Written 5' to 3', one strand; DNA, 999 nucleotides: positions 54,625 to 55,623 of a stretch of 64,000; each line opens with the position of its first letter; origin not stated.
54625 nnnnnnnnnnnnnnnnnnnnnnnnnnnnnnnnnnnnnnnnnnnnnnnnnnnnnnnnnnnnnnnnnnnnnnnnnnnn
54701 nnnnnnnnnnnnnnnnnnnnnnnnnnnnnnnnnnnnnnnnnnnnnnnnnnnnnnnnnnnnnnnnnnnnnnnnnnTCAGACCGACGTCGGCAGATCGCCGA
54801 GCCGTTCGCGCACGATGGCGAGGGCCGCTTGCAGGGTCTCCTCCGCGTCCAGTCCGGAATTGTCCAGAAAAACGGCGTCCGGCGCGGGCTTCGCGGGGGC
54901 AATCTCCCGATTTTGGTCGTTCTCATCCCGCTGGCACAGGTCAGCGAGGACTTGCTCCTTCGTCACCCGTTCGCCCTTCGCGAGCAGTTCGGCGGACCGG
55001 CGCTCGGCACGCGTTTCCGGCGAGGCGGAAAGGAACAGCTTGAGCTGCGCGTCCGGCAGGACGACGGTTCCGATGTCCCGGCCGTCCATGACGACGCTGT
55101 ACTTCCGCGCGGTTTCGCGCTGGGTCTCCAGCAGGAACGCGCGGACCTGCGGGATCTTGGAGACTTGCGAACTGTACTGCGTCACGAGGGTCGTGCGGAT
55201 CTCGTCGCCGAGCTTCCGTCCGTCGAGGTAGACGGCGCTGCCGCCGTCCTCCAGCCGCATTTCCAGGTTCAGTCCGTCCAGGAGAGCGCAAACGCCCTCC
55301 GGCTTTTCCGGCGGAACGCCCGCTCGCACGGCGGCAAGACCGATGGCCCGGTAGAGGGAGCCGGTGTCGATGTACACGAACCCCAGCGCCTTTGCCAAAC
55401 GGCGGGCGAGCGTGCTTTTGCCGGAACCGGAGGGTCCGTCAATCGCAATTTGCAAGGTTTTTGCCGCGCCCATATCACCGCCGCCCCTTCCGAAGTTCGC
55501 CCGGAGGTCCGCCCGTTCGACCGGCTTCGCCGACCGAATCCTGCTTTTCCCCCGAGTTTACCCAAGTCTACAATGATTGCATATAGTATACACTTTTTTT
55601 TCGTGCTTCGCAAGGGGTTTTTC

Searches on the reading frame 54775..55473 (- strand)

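Call 28: search_protein_families(library=pfam, proteins=[window:54775-55473:-], max_evalue=0.01)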
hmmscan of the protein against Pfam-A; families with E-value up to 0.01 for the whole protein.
window:54775-55473:- (232 aa): 14 families
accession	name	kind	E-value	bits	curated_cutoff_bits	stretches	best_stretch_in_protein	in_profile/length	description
PF02224.24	Cytidylate_kin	-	3.1e-66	223.6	26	1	9-222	1-210/211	Cytidylate kinase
PF13189.12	Cytidylate_kin2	-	1.2e-09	39.1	28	1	9-161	2-130/176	Cytidylate kinase-like family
PF13207.12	AAA_17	-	2.5e-07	31.5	27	1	13-47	2-40/136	AAA domain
PF13238.12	AAA_18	-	2.8e-07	31.5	29.4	1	9-159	1-108/128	AAA domain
PF13671.12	AAA_33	-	8.5e-06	26.6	27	1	12-43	5-36/143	AAA domain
PF13521.12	AAA_28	-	0.00013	22.7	27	1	9-35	2-28/164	AAA domain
PF05729.18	NACHT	-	0.00026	21.3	26.7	1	9-31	3-25/167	NACHT domain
PF13401.12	AAA_22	-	0.0013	19.5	27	1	9-40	8-33/130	AAA domain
PF01202.28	SKI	-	0.0017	18.9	22.1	1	16-38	2-24/159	Shikimate kinase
PF01712.25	dNK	-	0.002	18.3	27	1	9-35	1-27/203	Deoxynucleoside kinase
PF00406.28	ADK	-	0.004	17.7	26.8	0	13-44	3-34/151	Adenylate kinase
PF00005.33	ABC_tran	-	0.0043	18.1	25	0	9-29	14-34/137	ABC transporter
PF13191.12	AAA_16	-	0.0051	17.8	32.6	0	10-30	28-48/167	AAA ATPase domain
PF07728.20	AAA_5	-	0.006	17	22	0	12-31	5-25/139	AAA domain (dynein-related subfamily)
